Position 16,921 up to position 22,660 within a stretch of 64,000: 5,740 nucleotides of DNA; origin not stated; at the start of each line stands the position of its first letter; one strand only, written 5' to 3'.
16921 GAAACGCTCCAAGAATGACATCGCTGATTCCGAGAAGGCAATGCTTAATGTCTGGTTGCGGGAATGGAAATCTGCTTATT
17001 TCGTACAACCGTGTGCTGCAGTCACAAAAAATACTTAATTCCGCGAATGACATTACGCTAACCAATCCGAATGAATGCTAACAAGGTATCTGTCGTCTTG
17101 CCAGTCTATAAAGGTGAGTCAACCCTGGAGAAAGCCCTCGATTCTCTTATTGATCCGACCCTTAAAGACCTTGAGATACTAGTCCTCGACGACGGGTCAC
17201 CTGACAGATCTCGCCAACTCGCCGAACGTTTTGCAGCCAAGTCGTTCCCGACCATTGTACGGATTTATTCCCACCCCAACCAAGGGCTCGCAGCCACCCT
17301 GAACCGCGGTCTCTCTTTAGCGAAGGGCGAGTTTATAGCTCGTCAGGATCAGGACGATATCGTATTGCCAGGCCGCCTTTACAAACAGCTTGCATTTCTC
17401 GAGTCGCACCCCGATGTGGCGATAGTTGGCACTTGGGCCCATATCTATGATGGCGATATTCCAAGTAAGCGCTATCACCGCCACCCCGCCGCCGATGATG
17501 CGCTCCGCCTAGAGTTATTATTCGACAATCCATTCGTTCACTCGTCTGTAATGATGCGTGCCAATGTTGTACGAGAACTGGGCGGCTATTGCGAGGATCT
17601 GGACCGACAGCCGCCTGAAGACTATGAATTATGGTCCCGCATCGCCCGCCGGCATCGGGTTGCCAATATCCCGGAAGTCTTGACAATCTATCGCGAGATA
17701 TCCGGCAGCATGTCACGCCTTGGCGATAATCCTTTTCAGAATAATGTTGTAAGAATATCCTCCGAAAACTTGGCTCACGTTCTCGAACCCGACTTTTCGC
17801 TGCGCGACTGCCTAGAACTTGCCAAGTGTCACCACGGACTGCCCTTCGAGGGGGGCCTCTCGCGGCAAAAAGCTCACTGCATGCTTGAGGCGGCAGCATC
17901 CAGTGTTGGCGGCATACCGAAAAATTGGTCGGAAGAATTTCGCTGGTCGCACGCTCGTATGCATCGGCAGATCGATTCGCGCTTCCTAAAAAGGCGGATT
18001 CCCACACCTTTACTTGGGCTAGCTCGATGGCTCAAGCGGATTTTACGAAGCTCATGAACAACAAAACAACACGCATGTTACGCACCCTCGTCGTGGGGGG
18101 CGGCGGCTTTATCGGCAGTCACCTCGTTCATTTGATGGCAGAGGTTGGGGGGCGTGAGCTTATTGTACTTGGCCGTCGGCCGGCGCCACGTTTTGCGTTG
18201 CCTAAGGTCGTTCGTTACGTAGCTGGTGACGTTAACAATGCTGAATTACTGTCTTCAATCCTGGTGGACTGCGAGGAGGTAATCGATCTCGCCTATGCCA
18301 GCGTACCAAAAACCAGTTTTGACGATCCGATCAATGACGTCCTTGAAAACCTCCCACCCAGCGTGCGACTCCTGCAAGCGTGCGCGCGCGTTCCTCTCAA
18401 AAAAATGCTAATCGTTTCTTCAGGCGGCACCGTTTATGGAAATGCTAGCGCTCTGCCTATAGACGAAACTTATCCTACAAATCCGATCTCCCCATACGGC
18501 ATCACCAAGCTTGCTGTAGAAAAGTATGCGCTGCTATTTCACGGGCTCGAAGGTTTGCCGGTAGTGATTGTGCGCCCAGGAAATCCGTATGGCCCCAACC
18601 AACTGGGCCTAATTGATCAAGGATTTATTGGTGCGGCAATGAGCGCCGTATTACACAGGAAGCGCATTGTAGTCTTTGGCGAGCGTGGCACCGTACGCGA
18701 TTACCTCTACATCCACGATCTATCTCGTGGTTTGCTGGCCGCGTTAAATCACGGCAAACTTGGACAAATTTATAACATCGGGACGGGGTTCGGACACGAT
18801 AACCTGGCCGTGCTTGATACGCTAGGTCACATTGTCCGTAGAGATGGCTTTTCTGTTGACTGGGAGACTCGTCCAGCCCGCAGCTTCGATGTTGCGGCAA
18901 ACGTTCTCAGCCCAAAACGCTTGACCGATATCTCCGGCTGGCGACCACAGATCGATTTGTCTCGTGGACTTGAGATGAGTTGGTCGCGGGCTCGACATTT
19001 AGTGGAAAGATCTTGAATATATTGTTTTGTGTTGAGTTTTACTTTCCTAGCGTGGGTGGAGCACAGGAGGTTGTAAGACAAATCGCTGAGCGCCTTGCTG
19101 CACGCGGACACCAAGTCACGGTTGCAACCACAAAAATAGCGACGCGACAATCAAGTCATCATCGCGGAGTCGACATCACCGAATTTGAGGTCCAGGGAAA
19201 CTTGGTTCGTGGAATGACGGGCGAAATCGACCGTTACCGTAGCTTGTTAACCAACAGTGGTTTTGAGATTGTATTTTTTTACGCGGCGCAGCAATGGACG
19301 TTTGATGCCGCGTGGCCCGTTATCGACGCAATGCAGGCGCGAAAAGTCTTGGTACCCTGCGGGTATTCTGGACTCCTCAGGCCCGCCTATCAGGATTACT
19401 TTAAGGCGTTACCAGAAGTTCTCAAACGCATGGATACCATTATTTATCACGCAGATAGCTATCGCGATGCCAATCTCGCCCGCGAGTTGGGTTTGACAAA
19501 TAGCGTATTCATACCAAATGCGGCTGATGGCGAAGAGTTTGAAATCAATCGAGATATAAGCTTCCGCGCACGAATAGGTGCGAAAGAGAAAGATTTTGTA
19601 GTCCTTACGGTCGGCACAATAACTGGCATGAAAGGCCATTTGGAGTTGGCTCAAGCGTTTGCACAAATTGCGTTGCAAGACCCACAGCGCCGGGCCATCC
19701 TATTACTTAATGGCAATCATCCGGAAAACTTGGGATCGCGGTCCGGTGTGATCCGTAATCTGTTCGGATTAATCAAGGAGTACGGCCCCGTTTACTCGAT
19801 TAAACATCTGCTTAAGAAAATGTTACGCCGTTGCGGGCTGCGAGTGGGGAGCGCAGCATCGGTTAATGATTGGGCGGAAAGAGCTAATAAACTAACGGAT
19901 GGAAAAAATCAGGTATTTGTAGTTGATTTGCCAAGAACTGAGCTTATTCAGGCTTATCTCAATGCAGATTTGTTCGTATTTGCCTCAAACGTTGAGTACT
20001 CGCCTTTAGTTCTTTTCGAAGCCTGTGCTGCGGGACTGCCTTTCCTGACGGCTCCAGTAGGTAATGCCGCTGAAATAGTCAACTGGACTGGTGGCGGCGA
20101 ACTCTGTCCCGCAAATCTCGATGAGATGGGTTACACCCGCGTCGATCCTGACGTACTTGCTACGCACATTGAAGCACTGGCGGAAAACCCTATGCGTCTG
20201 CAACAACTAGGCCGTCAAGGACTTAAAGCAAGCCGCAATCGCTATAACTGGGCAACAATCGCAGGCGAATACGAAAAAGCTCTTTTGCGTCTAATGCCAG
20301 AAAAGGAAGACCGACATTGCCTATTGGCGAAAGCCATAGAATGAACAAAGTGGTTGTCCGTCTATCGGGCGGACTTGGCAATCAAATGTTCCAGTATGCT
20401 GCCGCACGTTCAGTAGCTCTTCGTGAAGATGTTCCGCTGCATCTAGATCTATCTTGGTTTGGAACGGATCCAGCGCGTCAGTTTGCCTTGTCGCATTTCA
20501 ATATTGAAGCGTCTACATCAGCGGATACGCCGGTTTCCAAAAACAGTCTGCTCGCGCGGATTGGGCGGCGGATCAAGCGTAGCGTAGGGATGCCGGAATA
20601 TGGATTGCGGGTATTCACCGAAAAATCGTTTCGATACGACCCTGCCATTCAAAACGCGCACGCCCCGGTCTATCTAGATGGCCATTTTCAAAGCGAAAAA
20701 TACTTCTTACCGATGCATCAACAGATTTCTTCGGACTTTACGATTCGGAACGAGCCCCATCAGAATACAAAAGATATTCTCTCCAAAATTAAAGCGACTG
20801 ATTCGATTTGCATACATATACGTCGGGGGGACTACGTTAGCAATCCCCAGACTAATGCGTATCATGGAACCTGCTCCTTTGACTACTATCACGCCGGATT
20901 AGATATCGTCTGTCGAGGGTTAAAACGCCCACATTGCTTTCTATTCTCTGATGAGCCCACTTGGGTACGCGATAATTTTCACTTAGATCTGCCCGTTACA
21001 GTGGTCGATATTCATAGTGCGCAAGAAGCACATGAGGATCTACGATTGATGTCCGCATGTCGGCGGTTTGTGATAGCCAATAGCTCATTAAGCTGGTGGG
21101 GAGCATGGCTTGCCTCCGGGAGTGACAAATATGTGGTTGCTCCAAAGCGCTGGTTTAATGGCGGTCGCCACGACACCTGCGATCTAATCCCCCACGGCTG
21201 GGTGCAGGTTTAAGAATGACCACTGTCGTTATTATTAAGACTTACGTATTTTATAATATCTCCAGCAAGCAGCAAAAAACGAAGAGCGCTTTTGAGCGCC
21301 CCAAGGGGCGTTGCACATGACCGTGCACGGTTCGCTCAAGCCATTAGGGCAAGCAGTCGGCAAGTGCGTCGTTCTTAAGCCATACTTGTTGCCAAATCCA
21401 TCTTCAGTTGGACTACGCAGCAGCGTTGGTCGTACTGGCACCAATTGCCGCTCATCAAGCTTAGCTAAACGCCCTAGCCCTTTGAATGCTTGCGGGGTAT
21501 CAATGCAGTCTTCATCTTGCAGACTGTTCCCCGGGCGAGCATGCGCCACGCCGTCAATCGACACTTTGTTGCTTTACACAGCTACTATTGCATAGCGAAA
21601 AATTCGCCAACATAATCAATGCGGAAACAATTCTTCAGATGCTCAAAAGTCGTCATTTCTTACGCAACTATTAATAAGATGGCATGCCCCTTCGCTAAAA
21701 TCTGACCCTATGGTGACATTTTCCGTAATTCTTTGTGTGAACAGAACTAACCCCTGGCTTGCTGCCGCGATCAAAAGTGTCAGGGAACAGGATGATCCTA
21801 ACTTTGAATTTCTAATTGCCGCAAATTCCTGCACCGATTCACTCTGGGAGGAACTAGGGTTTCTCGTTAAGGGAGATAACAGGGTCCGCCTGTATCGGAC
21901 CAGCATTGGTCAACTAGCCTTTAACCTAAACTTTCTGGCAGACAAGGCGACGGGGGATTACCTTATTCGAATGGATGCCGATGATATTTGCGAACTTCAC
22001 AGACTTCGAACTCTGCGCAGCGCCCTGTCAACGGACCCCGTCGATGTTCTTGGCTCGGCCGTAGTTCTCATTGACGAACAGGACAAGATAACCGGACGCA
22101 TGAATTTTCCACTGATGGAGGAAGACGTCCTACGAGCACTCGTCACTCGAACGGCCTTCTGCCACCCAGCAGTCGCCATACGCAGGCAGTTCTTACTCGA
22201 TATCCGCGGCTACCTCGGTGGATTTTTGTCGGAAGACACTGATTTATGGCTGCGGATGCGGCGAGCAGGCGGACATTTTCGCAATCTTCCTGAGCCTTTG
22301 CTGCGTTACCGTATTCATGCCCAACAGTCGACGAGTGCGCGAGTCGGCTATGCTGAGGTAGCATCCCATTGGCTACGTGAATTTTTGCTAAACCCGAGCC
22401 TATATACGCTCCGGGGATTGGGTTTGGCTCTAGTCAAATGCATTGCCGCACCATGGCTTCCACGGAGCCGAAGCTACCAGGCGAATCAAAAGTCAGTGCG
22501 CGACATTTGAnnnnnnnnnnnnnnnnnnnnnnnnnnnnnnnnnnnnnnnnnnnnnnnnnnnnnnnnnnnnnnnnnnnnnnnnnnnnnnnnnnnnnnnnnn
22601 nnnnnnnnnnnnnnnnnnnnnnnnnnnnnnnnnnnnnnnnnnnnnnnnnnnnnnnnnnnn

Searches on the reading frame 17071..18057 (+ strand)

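Call 65: search_protein_families(library=pfam, proteins=[window:17071-18057:+], max_evalue=0.00001)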
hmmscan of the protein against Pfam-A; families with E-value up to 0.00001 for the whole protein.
window:17071-18057:+ (328 aa): 3 families
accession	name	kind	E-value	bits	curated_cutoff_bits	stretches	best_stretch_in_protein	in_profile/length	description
PF00535.33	Glycos_transf_2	-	6.7e-32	111.2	23.3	1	7-163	1-160/168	Glycosyl transferase family 2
PF10111.15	Glyco_tranf_2_2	-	4.5e-14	53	27.3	1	7-215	1-223/276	Glycosyltransferase like family 2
PF13641.12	Glyco_tranf_2_3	-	2.7e-08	34.5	27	1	6-202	3-206/230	Glycosyltransferase like family 2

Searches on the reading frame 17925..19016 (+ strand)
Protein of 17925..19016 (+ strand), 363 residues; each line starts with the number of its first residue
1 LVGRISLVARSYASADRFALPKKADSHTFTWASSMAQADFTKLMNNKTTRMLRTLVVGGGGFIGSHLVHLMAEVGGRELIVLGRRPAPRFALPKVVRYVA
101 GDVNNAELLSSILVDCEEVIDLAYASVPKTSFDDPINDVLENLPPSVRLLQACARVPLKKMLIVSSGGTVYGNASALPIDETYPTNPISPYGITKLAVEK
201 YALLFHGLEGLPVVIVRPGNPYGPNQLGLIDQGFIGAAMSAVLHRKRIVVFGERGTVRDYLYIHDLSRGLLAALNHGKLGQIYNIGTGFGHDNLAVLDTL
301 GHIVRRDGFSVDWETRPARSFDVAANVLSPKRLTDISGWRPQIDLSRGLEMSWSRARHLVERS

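Call 65: search_protein_families(library=pfam, proteins=[window:17925-19016:+], max_evalue=0.00001)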
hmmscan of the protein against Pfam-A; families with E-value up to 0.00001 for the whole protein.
window:17925-19016:+ (363 aa): 7 families
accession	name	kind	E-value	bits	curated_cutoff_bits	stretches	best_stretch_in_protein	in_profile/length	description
PF01370.27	Epimerase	-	9.8e-46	156.5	20.9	1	55-286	2-240/240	NAD dependent epimerase/dehydratase family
PF16363.11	GDP_Man_Dehyd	-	2.5e-35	123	27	1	55-351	1-331/332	GDP-mannose 4,6 dehydratase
PF01073.25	3Beta_HSD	-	1.3e-10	41.2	22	1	55-267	1-222/280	3-beta hydroxysteroid dehydrogenase/isomerase family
PF13460.12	NAD_binding_10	-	2.3e-07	31.3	27.2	1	58-220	1-145/184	NAD(P)H-binding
PF07993.18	NAD_binding_4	-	8.8e-07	28.8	20.1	0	97-248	64-234/258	Male sterility protein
PF04321.23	RmlD_sub_bind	-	3e-06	27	27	1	53-204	2-138/287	RmlD substrate binding domain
PF08659.16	KR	-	4.5e-06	27.1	22.6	0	55-110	4-69/180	KR domain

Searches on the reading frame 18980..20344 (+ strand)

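Call 65: search_protein_families(library=pfam, proteins=[window:18980-20344:+], max_evalue=0.00001)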
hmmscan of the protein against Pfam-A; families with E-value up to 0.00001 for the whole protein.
window:18980-20344:+ (454 aa): 6 families
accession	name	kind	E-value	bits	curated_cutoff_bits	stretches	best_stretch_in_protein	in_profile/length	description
PF00534.26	Glycos_transf_1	-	6e-18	65.4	26.4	1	299-381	63-144/172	Glycosyl transferases group 1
PF13692.12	Glyco_trans_1_4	-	3.3e-12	47.3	27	1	298-402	48-141/142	Glycosyl transferases group 1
PF13579.12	Glyco_trans_4_4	-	1.8e-09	38.5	29.7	1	26-154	1-131/158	Glycosyl transferase 4-like domain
PF13439.12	Glyco_transf_4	-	7.2e-08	33.1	28.5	1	25-183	1-167/170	Glycosyltransferase Family 4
PF20706.3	GT4-conflict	-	6.9e-07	29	26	0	319-428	272-382/385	Family 4 Glycosyltransferase in conflict systems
PF13524.12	Glyco_trans_1_2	-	1.1e-06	29.1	25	1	277-430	5-141/144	Glycosyl transferase-like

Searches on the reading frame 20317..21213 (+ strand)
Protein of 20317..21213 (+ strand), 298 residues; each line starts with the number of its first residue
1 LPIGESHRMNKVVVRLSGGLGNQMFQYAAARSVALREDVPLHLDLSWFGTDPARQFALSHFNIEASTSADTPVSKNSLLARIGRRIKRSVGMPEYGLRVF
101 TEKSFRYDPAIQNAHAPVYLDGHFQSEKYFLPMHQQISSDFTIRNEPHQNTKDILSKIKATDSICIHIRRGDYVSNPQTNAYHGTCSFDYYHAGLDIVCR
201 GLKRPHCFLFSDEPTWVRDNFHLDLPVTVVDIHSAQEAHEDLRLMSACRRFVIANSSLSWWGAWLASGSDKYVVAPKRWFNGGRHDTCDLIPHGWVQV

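Call 65: search_protein_families(library=pfam, proteins=[window:20317-21213:+], max_evalue=0.00001)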
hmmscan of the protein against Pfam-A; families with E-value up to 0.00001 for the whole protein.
window:20317-21213:+ (298 aa): 1 family
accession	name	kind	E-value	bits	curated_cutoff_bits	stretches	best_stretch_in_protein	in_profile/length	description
PF01531.22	Glyco_transf_11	-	4.1e-29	102.2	23.9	1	12-296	2-295/298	Glycosyl transferase family 11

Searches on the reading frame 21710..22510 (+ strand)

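Call 6: search_protein_families(library=ncbifam, proteins=[window:21710-22510:+], max_evalue=0.00001)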
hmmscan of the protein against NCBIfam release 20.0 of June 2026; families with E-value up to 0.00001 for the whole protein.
window:21710-22510:+ (266 aa): 3 families
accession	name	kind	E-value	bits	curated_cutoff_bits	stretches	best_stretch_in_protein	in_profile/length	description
NF053739.1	GlytfEpsEBac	equivalog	1.8e-19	69.8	450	1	4-207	3-207/265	glycosyltransferase EpsE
NF047683.1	TeichurnBiosyTuaG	equivalog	1.2e-07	31.7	400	1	5-99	9-104/252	teichuronic acid biosynthesis protein TuaG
NF050050.1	ProtGlycPglI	equivalog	9.2e-07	28.5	500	1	3-131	3-131/306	GalNAc(5)-diNAcBac-PP-undecaprenol beta-1,3-glucosyltransferase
